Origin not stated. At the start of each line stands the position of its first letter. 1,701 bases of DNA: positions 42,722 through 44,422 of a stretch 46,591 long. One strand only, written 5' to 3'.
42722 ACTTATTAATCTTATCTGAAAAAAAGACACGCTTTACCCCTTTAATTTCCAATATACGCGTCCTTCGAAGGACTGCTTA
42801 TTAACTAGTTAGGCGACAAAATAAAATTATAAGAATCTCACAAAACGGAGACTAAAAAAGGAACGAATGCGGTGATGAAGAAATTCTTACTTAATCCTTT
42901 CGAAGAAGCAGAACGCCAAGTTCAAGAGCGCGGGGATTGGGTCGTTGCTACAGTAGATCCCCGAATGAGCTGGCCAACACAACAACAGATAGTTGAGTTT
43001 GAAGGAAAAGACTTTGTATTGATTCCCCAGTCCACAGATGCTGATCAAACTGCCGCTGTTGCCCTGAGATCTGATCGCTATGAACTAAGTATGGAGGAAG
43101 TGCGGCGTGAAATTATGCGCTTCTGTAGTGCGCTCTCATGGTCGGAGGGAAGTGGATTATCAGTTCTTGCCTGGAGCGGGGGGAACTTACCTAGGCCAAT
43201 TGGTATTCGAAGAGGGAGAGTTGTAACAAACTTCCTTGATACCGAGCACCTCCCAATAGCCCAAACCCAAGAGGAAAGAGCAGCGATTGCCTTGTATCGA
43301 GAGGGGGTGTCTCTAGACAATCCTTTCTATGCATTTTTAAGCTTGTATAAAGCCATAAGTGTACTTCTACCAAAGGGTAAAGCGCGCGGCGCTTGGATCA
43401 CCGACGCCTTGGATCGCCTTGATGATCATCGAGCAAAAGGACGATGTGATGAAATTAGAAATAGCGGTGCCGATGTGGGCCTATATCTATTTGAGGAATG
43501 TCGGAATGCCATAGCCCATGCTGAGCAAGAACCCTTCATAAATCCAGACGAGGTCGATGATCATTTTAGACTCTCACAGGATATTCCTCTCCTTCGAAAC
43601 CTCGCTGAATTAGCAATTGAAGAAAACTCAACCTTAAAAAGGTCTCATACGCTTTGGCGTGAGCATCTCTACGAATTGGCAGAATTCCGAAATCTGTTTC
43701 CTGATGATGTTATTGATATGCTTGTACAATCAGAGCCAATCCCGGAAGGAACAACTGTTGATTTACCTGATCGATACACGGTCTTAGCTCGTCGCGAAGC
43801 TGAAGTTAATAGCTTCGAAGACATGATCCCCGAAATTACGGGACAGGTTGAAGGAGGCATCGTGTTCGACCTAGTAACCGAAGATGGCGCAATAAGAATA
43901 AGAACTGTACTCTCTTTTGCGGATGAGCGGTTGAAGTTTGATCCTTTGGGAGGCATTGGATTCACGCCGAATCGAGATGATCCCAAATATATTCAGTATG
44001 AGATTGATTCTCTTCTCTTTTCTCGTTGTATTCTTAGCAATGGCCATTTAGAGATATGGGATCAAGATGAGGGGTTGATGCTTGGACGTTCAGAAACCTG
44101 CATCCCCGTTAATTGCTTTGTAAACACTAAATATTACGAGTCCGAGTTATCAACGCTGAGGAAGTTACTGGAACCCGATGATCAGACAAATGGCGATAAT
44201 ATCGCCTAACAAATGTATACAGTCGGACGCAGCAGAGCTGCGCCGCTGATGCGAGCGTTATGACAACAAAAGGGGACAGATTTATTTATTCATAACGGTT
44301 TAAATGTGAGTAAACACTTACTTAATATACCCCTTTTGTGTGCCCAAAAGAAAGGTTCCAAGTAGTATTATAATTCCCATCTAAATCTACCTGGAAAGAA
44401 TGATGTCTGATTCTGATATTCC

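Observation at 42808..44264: Textbook attC-like fold and complementary cassette ends: a lone integron-type gene cassette with no integrase in view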

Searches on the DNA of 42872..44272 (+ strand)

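Call 15: search_dna_similar(query=window:44196-44272:+, collection=plasmids, mode=distant, max_evalue=10, max_rows=30)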
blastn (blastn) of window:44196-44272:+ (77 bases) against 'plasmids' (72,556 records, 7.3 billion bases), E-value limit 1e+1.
Records with a match: 13; places in all: 13; records where one place covers at least 80% of the query: 0.
Best place of each record, by identity: >=99% 4; 95-99% 1; 90-95% 5; 80-90% 3.
By first word of the organism name: Escherichia 3; Pseudoalteromonas 2; Burkholderia 2; Gemmobacter 1; Rhizobium 1; Pandoraea 1; Bosea 1; Subdoligranulum 1; Mesorhizobium 1.
By predicted mobility (MOB-suite, as given by PLSDB): non-mobilizable 8; conjugative 4; mobilizable 1.
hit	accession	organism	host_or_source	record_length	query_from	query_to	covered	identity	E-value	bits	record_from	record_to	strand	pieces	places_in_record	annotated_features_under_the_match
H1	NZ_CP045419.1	Pseudoalteromonas sp. THAF3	pure culture,Surface of a polyethylene ...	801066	25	73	64%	81.6%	1e-2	46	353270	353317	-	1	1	none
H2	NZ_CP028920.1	Gemmobacter aquarius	Whole organism,fresh water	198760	15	56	55%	81.0%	7e+0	36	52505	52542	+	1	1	hypothetical protein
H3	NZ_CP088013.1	Rhizobium sp. T136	Melilotus albus,Cell culture,root nodule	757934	28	62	45%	82.9%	2e+0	37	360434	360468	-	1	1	ABC transporter permease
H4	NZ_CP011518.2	Pandoraea oxalativorans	-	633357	44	70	35%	92.6%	2e-1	41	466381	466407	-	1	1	none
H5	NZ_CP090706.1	Burkholderia multivorans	Homo sapiens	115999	41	67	35%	92.6%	2e+0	37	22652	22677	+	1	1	cation:proton antiporter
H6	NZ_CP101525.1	Burkholderia arboris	mixed culture,soil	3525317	41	67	35%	92.6%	2e+0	37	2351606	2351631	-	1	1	none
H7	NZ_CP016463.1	Bosea sp. RAC05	Microbial isolate,Algal phycosphere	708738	28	51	31%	91.7%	7e+0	36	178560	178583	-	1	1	hypothetical protein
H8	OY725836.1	Subdoligranulum variabile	-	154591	30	53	31%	91.7%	7e+0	36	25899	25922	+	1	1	none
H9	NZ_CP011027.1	Pseudoalteromonas arctica A 37-1-2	seawater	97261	29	50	29%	100.0%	2e-1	41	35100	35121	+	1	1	none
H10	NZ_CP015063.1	Mesorhizobium ciceri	Cicer arietinum,Pure Sample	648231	41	62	29%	95.5%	7e+0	37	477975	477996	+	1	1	metallophosphoesterase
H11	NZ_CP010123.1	Escherichia coli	cow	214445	38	57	26%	100.0%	2e+0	37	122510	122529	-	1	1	none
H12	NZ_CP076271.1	Escherichia coli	Bos taurus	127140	38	57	26%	100.0%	2e+0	37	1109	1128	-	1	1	none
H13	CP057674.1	Escherichia coli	culture,Pooled sheep faecal samples ...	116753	38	57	26%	100.0%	2e+0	37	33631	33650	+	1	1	none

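Call 16: get_annotated_region(hit=H1, flank=8000)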
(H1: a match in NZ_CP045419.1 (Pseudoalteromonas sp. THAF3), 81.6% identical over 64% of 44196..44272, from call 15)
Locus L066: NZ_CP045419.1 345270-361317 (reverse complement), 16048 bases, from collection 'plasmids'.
description: Pseudoalteromonas sp. THAF3 plasmid pTHAF3_a, complete sequence
organism: Pseudoalteromonas sp. THAF3 (NCBI taxid 2587843)
taxonomy: Bacteria; Pseudomonadota; Gammaproteobacteria; Alteromonadales; Pseudoalteromonadaceae; Pseudoalteromonas; Pseudoalteromonas sp. THAF3
host: -; source: pure culture,Surface of a polyethylene microplastic particle present in tank 6 of a marine aquarium ...; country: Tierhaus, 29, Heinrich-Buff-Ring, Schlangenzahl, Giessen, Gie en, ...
typing (MOB-suite, as given by PLSDB): non-mobilizable
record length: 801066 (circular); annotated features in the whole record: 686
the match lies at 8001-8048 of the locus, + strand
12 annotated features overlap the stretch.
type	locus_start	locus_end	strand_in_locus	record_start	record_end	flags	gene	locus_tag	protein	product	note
CDS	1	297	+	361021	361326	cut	-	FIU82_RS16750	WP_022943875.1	hypothetical protein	-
CDS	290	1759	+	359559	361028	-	-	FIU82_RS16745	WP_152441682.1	FAD-binding domain-containing protein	-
CDS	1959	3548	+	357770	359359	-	-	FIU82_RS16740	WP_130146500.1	AbgT family transporter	GO:1902604 - p-aminobenzoyl-glutamate transmembrane transport [Evidence IEA]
CDS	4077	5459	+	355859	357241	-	-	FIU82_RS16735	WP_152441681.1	AAA family ATPase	-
CDS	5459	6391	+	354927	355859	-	-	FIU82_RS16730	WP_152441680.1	DUF4435 domain-containing protein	-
CDS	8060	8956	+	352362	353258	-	-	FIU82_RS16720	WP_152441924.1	HNH endonuclease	-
CDS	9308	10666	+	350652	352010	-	-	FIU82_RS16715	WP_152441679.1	DUF2254 domain-containing protein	-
CDS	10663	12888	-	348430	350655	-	-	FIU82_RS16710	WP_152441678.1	carbohydrate binding family 9 domain-containing protein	-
CDS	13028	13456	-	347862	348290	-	-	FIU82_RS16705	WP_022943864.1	excinuclease ABC subunit A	-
CDS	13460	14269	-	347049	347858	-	-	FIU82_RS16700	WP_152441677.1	MipA/OmpV family protein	-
CDS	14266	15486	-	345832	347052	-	-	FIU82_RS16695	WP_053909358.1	beta-ketoacyl-ACP synthase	GO:0006633 - fatty acid biosynthetic process [Evidence IEA]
CDS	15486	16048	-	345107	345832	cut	-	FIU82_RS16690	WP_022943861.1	3-ketoacyl-ACP reductase FabG2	-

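Call 17: get_annotated_region(hit=H9, flank=5000)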
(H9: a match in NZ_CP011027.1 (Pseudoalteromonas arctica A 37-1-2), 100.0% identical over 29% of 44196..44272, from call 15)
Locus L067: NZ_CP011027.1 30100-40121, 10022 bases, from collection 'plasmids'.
description: Pseudoalteromonas arctica A 37-1-2 plasmid unnamed, complete sequence
organism: Pseudoalteromonas arctica A 37-1-2 (NCBI taxid 1117313)
taxonomy: Bacteria; Pseudomonadota; Gammaproteobacteria; Alteromonadales; Pseudoalteromonadaceae; Pseudoalteromonas; Pseudoalteromonas arctica; Pseudoalteromonas arctica A 37-1-2
host: -; source: seawater; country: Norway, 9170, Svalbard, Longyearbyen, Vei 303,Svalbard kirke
typing (MOB-suite, as given by PLSDB): mobilizable; replicon rep_cluster_537; relaxase MOBH
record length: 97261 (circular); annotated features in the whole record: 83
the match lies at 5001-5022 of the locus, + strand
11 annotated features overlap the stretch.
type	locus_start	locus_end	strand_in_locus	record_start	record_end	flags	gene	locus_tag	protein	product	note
CDS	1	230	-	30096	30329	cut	-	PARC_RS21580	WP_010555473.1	RepB family plasmid replication initiator protein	GO:0006270 - DNA replication initiation [Evidence IEA]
CDS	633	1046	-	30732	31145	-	tnpA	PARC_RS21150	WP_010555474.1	IS200/IS605 family transposase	-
CDS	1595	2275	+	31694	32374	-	-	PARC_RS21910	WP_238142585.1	RNA-guided endonuclease TnpB family protein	-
CDS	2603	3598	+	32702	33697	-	-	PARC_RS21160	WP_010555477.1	tyrosine-type recombinase/integrase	GO:0015074 - DNA integration [Evidence IEA]; GO:0006310 - DNA recombination [Evidence IEA]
CDS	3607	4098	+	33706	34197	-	-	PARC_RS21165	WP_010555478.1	hypothetical protein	-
CDS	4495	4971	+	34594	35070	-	-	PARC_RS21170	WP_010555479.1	hypothetical protein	-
CDS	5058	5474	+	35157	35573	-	-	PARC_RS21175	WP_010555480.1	topoisomerase DNA-binding C4 zinc finger domain-containing protein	GO:0006265 - DNA topological change [Evidence IEA]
CDS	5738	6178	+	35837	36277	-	-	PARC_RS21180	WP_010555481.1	hypothetical protein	-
CDS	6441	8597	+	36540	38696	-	-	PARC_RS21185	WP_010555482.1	AAA family ATPase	-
CDS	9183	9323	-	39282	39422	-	-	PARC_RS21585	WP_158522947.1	hypothetical protein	-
CDS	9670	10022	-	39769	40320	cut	-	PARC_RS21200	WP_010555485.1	cytochrome b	GO:0022904 - respiratory electron transport chain [Evidence IEA]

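Call 45: search_with_rna_model(model_id=R2, sources=[L001, L002, L003, L004, L005, L006, L007, L008, L009, L010, L011, L012, L013, L014, L015, L016, L017, L018, L019, L020, L021, L022, L023, L024, L025, L026, L027, L028, L029, L030, L031, L032, L033, L034, L035, L036, L037, L038, L039, L040, L041, L042, L043, L044, L045, L046, L047, L048, L049, L050, L051, L052, L053, L054, L055, L056, L057, L058, L059, L060, L061, L062, L063, L064, L065, L068, L069, L070, L071, L072, L073], max_evalue=1)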
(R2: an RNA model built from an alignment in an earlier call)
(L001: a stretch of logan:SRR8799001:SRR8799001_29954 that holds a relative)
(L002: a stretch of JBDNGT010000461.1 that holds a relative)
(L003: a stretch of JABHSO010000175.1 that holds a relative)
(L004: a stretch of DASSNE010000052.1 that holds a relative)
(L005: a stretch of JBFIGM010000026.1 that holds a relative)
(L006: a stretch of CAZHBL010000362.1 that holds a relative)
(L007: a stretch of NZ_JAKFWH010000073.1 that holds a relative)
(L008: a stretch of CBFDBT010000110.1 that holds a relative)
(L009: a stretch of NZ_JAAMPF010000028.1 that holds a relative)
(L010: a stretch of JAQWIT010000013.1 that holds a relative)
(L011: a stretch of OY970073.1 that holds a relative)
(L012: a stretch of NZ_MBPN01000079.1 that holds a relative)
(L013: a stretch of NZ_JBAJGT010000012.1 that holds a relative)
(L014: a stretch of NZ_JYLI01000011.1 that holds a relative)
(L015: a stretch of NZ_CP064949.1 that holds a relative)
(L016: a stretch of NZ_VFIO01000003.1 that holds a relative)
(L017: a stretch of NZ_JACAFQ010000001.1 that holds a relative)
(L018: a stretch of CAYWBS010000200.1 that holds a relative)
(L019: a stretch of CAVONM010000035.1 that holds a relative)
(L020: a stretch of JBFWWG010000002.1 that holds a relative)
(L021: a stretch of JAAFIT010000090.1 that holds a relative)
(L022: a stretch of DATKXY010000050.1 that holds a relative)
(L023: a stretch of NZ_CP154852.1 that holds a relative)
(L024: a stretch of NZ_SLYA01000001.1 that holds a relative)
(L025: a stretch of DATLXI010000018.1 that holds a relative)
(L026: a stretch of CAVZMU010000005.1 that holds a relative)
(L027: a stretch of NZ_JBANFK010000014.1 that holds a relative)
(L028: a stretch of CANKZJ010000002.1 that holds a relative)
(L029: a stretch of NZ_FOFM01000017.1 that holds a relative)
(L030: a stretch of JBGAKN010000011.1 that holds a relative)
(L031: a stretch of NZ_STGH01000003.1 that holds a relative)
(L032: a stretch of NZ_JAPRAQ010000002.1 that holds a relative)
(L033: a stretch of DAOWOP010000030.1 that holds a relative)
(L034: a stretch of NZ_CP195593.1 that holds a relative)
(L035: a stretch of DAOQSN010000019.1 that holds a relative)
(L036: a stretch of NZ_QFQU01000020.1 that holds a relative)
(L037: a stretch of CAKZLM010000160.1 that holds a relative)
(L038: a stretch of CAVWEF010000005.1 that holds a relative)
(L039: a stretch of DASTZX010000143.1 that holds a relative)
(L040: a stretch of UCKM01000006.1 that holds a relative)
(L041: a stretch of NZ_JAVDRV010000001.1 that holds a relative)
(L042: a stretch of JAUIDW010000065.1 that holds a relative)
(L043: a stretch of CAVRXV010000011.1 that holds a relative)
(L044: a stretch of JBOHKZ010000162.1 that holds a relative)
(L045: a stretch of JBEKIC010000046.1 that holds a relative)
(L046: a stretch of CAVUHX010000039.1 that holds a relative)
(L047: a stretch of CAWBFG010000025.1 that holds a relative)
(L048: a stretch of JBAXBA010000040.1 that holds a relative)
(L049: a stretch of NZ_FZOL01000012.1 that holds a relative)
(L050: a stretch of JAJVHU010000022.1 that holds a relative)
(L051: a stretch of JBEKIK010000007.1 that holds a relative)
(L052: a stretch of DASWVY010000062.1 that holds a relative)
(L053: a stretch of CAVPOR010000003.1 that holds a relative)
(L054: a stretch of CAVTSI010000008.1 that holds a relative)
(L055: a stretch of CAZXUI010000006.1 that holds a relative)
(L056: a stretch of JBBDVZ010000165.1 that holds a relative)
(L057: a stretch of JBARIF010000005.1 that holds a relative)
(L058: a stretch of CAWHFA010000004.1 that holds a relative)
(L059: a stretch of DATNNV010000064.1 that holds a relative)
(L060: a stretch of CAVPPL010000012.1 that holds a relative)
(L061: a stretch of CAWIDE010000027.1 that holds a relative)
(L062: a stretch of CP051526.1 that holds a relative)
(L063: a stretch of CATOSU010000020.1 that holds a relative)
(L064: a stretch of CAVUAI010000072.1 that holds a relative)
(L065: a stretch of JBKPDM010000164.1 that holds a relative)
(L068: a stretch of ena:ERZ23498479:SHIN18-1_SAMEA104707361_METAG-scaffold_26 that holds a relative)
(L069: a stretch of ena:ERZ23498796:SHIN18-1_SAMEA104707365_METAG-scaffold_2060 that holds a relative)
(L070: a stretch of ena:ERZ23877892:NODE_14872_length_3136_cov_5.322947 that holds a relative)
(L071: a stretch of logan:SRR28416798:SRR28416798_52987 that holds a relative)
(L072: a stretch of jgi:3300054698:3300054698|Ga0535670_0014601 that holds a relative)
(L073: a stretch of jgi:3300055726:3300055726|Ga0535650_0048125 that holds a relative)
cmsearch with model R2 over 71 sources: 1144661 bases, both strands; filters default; matches with E-value up to 1: 3.
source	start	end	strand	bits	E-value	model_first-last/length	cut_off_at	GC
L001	1684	1743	+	69.6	8.4e-15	1-61/61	no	0.55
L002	446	525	+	30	0.00052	1-61/61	no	0.55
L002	1792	1890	+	28.5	0.0013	1-61/61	no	0.58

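Call 51: search_with_rna_model(model_id=R2, sources=[L194, L195, L196, L197, L198, L199, L200, L201], max_evalue=1, filters=off)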
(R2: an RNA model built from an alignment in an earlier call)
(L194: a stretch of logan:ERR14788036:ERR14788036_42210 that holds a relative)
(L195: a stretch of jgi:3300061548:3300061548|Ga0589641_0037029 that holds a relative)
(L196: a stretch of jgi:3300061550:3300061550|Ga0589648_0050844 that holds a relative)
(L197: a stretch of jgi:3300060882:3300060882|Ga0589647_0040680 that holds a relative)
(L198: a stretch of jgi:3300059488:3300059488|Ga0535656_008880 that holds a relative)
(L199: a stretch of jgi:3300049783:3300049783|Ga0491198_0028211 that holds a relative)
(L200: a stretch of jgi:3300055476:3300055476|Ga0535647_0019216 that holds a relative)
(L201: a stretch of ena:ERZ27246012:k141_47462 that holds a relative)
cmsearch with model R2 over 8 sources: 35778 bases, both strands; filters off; matches with E-value up to 1: 20.
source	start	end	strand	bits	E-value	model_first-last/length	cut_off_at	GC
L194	1431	1505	+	52.2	1.5e-11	1-61/61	no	0.63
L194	2134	2191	+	39.9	3.2e-08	1-61/61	no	0.55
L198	2247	2350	+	39.1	5.6e-08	1-61/61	no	0.41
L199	2192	2295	+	39.1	5.6e-08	1-61/61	no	0.41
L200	1703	1806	+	39.1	5.6e-08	1-61/61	no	0.41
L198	1344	1391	+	35.7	4.7e-07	1-61/61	no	0.5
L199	1289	1336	+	35.7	4.7e-07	1-61/61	no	0.5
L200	800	847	+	35.7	4.7e-07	1-61/61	no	0.5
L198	5543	5642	+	31.4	6.8e-06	1-61/61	no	0.37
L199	5488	5587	+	31.4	6.8e-06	1-61/61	no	0.37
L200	4999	5098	+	31.4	6.8e-06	1-61/61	no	0.37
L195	1638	1712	+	29.9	1.7e-05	1-61/61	no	0.53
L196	1658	1732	+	29.9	1.7e-05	1-61/61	no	0.53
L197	1598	1672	+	29.9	1.7e-05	1-61/61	no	0.53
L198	3125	3195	+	26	0.0002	1-61/61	no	0.55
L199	3070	3140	+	26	0.0002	1-61/61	no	0.55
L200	2581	2651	+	26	0.0002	1-61/61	no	0.55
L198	4582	4710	+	21.5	0.0033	1-61/61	no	0.56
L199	4527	4655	+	21.5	0.0033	1-61/61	no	0.56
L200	4038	4166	+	21.5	0.0033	1-61/61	no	0.56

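Call 71: search_rna_families(sources=[L068, L072, L203, L204, L071], threshold=evalue, max_evalue=0.01)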
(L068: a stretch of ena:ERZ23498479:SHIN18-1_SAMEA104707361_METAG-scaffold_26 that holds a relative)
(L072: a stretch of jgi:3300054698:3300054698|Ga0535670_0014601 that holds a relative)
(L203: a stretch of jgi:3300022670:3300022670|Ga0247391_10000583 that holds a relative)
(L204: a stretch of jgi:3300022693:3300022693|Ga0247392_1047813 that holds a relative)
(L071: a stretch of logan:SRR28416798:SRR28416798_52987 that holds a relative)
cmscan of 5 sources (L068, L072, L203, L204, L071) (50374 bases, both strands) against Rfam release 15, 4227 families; matches with E-value up to 0.01: 2.
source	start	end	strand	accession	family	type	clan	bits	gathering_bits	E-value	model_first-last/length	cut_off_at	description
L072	2566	2687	+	RF01731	TwoAYGGAY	Cis-reg;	CL00106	44.6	43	0.00048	1-168/168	no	TwoAYGGAY RNA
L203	8242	8436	+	RF02850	Ysr276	Gene; antisense;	-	25.5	100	0.0015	1-195/195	no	Yersinia sRNA 276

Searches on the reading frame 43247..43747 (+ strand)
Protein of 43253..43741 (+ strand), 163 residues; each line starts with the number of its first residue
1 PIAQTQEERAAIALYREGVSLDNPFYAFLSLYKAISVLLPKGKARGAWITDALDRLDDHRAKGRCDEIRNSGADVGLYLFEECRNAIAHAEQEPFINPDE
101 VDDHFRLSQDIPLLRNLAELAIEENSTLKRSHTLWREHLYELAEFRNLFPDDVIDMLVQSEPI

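Call 80: search_protein_families(library=pfam, proteins=[window:43253-43741:+], max_evalue=10)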
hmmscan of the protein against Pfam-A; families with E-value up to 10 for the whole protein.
window:43253-43741:+ (163 aa): 1 family
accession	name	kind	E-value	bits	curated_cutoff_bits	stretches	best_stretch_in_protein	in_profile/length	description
PF17419.7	MauJ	-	7e-30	104.7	28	1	11-123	1-116/116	Methylamine utilization protein MauJ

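Call 86: predict_structure(alignment_id=A5)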
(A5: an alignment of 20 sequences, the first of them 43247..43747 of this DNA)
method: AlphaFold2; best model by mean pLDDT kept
length: 167 residues; sequences in the alignment: 20
mean_pLDDT: 79.7   pTM: 0.73
mean pLDDT of the five models: 79.7, 79.4, 79.0, 78.2, 77.1
residues with pLDDT >= 90: 63; 70-90: 59; 50-70: 34; < 50: 11
segments of 3 or more residues with pLDDT < 50: 138-146
pLDDT, mean of each block of 10 residues (from residue 1): 72 88 86 94 91 92 93 90 81 64 73 93 91 57 52 70 63
secondary structure, 60 per line:
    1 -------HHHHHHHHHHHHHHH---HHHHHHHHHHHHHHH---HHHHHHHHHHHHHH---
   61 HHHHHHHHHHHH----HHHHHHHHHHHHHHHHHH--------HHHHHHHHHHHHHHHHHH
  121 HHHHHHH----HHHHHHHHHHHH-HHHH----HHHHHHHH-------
elements in order: H8-22 H26-40 H44-57 H61-72 H77-94 H103-127 H132-143 H145-148 H153-160

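Call 88: fold_search(model_id=the predicted structure, library=pdb)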
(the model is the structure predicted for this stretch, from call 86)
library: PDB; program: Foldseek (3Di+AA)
matches with E <= 10: 166; with E <= 0.001: 0
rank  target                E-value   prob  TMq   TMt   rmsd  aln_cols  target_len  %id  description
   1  3jbi_V                5.7e-01  0.51  0.30  0.35   9.2       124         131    8  MDFF model of the vinculin tail domain bound to F-actin (released 2015-11-04)
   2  6wvt_K                9.5e-01  0.35  0.27  0.28   8.2       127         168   15  Structural basis of alphaE-catenin - F-actin catch bond behavior (released 2020-10-07)
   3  4a5x_A                1.1e+00  0.35  0.20  0.42   7.2        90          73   19  Structures of MITD1 (released 2012-11-14)
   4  5fvl_A                1.7e+00  0.28  0.23  0.39   7.2        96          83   17  Crystal structure of Vps4-Vps20 complex from S.cerevisiae (released 2016-04-27)
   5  1wfd_MODEL_1_A        1.7e+00  0.25  0.22  0.35   7.3        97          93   18  Solution structure of mouse MIT domain (released 2004-11-26)
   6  7a73                  1.7e+00  0.13  0.23  0.16   8.2       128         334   12  Crystal structure of the two-domain cyclophilinA from Anabaena sp. (released 2021-10-06)
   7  2hsb                  1.8e+00  0.20  0.30  0.36   6.8       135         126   13  Crystal structure of a hepn domain containing protein (af_0298) from archaeoglobus fulgidus at 1.95 A resolution (released 2006-08-15)
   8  2jpu_MODEL_1_A        1.8e+00  0.14  0.27  0.32   9.5       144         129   15  solution structure of NESG target SsR10, Orf c02003 protein (released 2007-07-03)
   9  2v6x_A                2.2e+00  0.21  0.22  0.40   7.7        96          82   17  Stractural insight into the interaction between ESCRT-III and Vps4 (released 2007-10-16)
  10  5aqg_D                2.2e+00  0.06  0.18  0.24  17.4       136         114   12  Fragment-based screening of HSP70 sheds light on the functional role of ATP-binding site residues (released 2016-10-05)
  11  6s18_A                2.4e+00  0.09  0.22  0.24  12.9       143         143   10  Ligand binding domain of the P. putida receptor PcaY_PP in complex with glycerol (released 2020-10-21)
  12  5dxu_B                2.6e+00  0.04  0.17  0.17  24.6       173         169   10  p110delta/p85alpha with GDC-0326 (released 2016-01-27)
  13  4a5x_B                2.8e+00  0.21  0.21  0.45   7.5        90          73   17  Structures of MITD1 (released 2012-11-14)
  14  6s37_B                2.8e+00  0.11  0.22  0.27   9.3       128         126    8  Ligand binding domain of the P. putida receptor PcaY_PP in complex with salicylic acid (released 2020-10-21)
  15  6bzd_D                2.8e+00  0.07  0.19  0.15  14.6       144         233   14  Structure of 14-3-3 gamma R57E mutant bound to GlcNAcylated peptide (released 2018-05-09)
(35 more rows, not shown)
